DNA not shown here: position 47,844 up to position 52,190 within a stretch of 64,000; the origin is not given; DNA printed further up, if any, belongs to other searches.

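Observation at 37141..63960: Five giant fibre/adhesin-like genes (1238-2127 aa) built from shared, intragenically amplified repeat modules of two families I cannot place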

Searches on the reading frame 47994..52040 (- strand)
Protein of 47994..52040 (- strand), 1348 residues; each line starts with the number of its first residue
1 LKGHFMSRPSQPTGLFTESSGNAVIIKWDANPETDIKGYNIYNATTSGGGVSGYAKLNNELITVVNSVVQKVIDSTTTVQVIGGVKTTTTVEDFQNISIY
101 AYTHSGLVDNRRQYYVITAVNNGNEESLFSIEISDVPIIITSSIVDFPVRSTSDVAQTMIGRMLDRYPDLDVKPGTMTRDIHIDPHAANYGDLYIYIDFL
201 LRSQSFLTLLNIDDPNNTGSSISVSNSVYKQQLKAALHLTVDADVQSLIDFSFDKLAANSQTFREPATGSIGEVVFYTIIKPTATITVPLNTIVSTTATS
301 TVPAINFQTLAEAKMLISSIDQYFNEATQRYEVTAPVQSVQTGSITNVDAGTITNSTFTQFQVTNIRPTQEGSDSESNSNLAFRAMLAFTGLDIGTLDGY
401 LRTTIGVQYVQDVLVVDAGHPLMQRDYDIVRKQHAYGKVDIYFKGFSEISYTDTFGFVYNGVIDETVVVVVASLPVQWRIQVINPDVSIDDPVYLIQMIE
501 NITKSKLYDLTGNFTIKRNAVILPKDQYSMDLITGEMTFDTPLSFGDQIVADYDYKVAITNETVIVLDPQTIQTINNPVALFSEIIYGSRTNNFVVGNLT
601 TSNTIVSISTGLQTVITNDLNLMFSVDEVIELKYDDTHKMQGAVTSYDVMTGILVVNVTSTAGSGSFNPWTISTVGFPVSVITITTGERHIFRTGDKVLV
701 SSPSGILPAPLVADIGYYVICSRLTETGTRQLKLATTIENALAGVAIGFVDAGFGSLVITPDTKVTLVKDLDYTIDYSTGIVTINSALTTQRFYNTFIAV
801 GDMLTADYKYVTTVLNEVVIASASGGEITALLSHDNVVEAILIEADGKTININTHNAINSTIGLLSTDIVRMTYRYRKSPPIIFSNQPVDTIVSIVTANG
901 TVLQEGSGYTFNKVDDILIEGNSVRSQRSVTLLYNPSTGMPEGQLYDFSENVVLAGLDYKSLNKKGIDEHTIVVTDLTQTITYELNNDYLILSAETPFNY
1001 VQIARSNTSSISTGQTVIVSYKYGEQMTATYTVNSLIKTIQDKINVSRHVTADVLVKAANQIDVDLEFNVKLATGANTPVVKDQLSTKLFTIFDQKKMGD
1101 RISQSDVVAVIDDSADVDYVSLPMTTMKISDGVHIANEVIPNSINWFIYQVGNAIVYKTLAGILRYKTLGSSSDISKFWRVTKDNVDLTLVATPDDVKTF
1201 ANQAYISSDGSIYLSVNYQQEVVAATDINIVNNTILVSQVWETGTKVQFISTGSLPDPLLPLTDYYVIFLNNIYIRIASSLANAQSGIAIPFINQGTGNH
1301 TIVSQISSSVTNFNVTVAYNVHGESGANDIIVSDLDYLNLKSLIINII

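Call 5: search_protein_families(library=pfam, proteins=[window:47994-52040:-], max_evalue=0.01)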
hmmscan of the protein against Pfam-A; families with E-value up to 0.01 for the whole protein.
window:47994-52040:- (1348 aa): 2 families
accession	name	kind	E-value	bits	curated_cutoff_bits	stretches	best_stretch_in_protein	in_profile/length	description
PF04865.19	Baseplate_J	-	4.3e-14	52.9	21.1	2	254-420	6-158/255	Baseplate J-like protein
PF09343.15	DUF2460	-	0.0035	17.3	30.4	0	514-558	132-176/205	Conserved hypothetical protein 2217 (DUF2460)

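Call 6: search_protein_families(library=phrogs, proteins=[window:47994-52040:-], max_evalue=0.001)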
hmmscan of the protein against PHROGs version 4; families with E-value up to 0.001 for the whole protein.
window:47994-52040:- (1348 aa): 2 families
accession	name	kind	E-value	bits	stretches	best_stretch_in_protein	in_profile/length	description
phrog_6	-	tail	6e-19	69.1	1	249-606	126-420/548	baseplate wedge subunit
phrog_1608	-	tail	0.00038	20.9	1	1034-1146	72-188/192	tail protein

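Call 11: search_dna_similar(query=window:47994-52040:-, collection=phages, mode=protein, max_rows=25)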
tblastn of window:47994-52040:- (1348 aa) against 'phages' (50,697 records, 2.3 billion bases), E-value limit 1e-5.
Records with a match: 4; places in all: 4; records where one place covers at least 80% of the query: 0.
Best place of each record, by identity: <60% 4.
By first word of the organism name: Bacillus 2; uncultured 1; Tunturiibacter 1.
By host as written in the record: Bacillus megaterium str. ATCC 43725 2; - 1; Tunturiibacter psychrotolerans X4BP1 1.
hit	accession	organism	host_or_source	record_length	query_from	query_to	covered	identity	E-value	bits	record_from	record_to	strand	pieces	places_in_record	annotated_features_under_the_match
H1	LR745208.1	uncultured phage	metagenomic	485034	9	1078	64%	30.8%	8e-72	355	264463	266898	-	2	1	record has no annotation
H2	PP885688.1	Tunturiibacter phage Tunturi_5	Tunturiibacter psychrotolerans X4BP1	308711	149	447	22%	33.0%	6e-30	136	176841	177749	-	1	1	baseplate wedge subunit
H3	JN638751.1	Bacillus phage G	Bacillus megaterium str. ATCC 43725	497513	149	455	23%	27.8%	2e-19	101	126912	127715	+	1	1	188: gp188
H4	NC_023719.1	Bacillus phage G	Bacillus megaterium str. ATCC 43725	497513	149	455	23%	27.8%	2e-19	101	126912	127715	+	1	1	188: baseplate wedge subunit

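Call 19: get_annotated_region(hit=H1, flank=20000)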
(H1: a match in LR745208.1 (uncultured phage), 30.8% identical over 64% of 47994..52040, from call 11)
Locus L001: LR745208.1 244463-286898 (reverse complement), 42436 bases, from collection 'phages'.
description: uncultured phage genome assembly, chromosome: 1.
organism: uncultured phage (NCBI taxid 278008)
taxonomy: Viruses; environmental samples
host: -; source: metagenomic; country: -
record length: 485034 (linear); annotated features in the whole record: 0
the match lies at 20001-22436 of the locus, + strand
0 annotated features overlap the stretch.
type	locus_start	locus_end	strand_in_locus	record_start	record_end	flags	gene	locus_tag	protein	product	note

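Call 26: search_protein_families(library=ncbifam, proteins=[window:47994-52040:-], max_evalue=0.01)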
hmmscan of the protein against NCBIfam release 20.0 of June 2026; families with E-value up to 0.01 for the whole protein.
window:47994-52040:- (1348 aa): 1 family
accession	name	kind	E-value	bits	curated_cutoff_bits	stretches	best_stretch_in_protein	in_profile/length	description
TIGR02243.1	TIGR02243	equivalog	0.0097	14.5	155.8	0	1030-1120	555-653/659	putative baseplate assembly protein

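Call 40: find_related_loci(query=window:47994-52040:-, collection=viral_contigs, flank=10000)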
Query window:47994-52040:- (1348 aa) in viral_contigs; peptide patterns used: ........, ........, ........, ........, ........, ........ (x = any residue, [..] = any of these).
10 stretches matched a pattern, but none encodes a relative of the query by tblastn (E <= 1e-3).

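Call 52: find_homologous_proteins(query=window:47994-52040:-, max_evalue=0.00001)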
Query window:47994-52040:- (1348 aa): 104 proteins with E <= 0.00001 among 8000 candidates.
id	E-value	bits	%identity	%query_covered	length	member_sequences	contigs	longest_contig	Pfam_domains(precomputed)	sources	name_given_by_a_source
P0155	0.0e+0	2897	100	100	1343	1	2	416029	-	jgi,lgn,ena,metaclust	metaclust:\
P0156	0.0e+0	1399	63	44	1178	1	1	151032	-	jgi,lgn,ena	-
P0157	0.0e+0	1372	54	90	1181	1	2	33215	-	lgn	-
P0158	0.0e+0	1368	60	45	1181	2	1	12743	-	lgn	-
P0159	0.0e+0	1356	61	44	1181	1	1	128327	-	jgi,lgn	jgi:hypothetical protein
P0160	0.0e+0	1339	58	45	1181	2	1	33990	-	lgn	-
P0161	0.0e+0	1331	59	45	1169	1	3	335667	PF04865.20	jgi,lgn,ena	-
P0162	0.0e+0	1327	62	42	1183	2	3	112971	-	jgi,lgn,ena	-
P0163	0.0e+0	1299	58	44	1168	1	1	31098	-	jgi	jgi:hypothetical protein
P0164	0.0e+0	1295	58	45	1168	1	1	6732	-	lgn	-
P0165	0.0e+0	1289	58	44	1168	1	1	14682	-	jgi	jgi:hypothetical protein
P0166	0.0e+0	1285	57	44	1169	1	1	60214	-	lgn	-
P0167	0.0e+0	1278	58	44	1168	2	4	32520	PF26079.1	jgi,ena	-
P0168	0.0e+0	1276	59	44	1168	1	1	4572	-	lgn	-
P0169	0.0e+0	1271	57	44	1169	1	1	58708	-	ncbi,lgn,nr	ncbi:MAG: baseplate J/gp47 family protein [Nitrosarchaeum sp.]|nr:baseplate J/gp47 family protein [N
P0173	0.0e+0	1257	59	45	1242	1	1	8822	-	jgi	-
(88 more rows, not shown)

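Call 54: find_encoding_contigs(protein=P0156, flank=10000, max_places=2)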
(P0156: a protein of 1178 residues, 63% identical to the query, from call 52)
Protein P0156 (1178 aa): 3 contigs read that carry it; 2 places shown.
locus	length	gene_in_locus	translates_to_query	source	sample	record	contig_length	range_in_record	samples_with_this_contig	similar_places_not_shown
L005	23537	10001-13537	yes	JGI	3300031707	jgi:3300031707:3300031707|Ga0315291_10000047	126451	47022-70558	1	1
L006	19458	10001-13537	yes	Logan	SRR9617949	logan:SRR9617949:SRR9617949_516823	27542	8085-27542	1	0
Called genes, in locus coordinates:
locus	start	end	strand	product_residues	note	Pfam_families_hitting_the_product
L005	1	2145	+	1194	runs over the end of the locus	-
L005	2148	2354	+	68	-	-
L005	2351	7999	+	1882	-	PF15780:ASH (weak), PF22544:HYDIN_VesB_CFA65-like_Ig (weak), PF15780:ASH, PF22073:Cep192_D4 (weak), PF22544:HYDIN_VesB_CFA65-like_Ig (weak), PF15780:ASH (weak), PF22067:Cep192_D3 (weak), PF22544:HYDIN_VesB_CFA65-like_Ig (weak), +9 more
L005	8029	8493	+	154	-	-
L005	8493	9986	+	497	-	-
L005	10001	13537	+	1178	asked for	-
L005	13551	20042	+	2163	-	PF13287:Fn3_assoc, PF13290:CHB_HEX_C_1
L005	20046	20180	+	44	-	-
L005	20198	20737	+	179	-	-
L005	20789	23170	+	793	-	PF01580:FtsK_SpoIIIE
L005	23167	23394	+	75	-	-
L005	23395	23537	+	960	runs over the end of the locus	-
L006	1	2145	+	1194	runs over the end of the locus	-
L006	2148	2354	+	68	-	-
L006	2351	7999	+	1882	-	PF15780:ASH (weak), PF22544:HYDIN_VesB_CFA65-like_Ig (weak), PF15780:ASH, PF22073:Cep192_D4 (weak), PF22544:HYDIN_VesB_CFA65-like_Ig (weak), PF15780:ASH (weak), PF22067:Cep192_D3 (weak), PF22544:HYDIN_VesB_CFA65-like_Ig (weak), +9 more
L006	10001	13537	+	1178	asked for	-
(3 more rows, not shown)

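Call 55: find_encoding_contigs(protein=P0161, flank=10000, max_places=2)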
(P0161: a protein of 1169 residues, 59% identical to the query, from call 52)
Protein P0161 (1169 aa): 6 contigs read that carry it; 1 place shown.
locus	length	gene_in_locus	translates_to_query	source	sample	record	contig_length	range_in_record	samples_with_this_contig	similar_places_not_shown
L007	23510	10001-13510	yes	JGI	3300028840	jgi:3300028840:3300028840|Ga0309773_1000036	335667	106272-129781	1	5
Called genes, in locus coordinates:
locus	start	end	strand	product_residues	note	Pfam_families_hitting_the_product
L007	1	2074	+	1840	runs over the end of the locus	-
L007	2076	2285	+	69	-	-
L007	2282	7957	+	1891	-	PF15780:ASH, PF22073:Cep192_D4 (weak), PF12371:TMEM131_like_N (weak), PF15780:ASH (weak), PF22073:Cep192_D4, PF22544:HYDIN_VesB_CFA65-like_Ig, PF15780:ASH, PF22544:HYDIN_VesB_CFA65-like_Ig, +12 more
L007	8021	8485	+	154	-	-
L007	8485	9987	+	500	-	-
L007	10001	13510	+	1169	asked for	PF04865:Baseplate_J (weak)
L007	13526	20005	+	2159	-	PF13287:Fn3_assoc (faint), PF13290:CHB_HEX_C_1 (weak)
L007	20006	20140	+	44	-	-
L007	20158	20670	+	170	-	-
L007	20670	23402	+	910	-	PF01580:FtsK_SpoIIIE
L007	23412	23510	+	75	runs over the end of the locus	-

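Call 58: find_encoding_contigs(protein=P0157, flank=10000, max_places=1)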
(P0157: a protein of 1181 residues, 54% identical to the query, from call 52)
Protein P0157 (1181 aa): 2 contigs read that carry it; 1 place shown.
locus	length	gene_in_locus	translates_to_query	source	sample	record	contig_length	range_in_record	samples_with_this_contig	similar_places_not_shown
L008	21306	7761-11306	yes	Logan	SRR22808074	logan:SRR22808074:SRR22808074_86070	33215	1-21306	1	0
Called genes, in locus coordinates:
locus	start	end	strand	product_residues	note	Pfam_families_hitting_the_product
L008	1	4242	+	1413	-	?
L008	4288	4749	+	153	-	-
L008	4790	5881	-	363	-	PF07282:Cas12f1-like_TNB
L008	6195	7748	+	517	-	-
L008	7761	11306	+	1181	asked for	-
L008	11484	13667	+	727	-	PF14292:SusE (faint)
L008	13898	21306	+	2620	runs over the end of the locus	PF13287:Fn3_assoc (weak), PF13290:CHB_HEX_C_1 (weak), PF25852:DUF6242_C (faint)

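Call 59: find_encoding_contigs(protein=P0173, flank=10000, max_places=1)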
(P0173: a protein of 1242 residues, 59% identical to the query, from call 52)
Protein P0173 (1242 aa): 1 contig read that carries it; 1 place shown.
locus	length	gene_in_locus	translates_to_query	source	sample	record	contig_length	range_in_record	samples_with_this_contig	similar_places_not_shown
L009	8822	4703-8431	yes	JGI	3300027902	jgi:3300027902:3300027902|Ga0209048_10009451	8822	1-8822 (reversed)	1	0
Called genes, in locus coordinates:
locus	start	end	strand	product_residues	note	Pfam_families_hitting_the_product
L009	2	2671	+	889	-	?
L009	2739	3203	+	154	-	-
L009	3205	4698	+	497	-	-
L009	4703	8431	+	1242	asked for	-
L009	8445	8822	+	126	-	?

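Call 71: search_solved_structures(query=window:47994-52040:-, max_evalue=0.01)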
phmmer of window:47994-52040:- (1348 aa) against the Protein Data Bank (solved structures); distinct sequences matched with E-value up to 0.01: 2.
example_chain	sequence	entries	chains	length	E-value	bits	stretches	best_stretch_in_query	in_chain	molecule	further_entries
3mpc_A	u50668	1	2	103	0.0079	17.2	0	6-51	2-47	Fn3-like protein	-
5jip_A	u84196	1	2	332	0.0087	17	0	8-44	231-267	Cortical-lytic enzyme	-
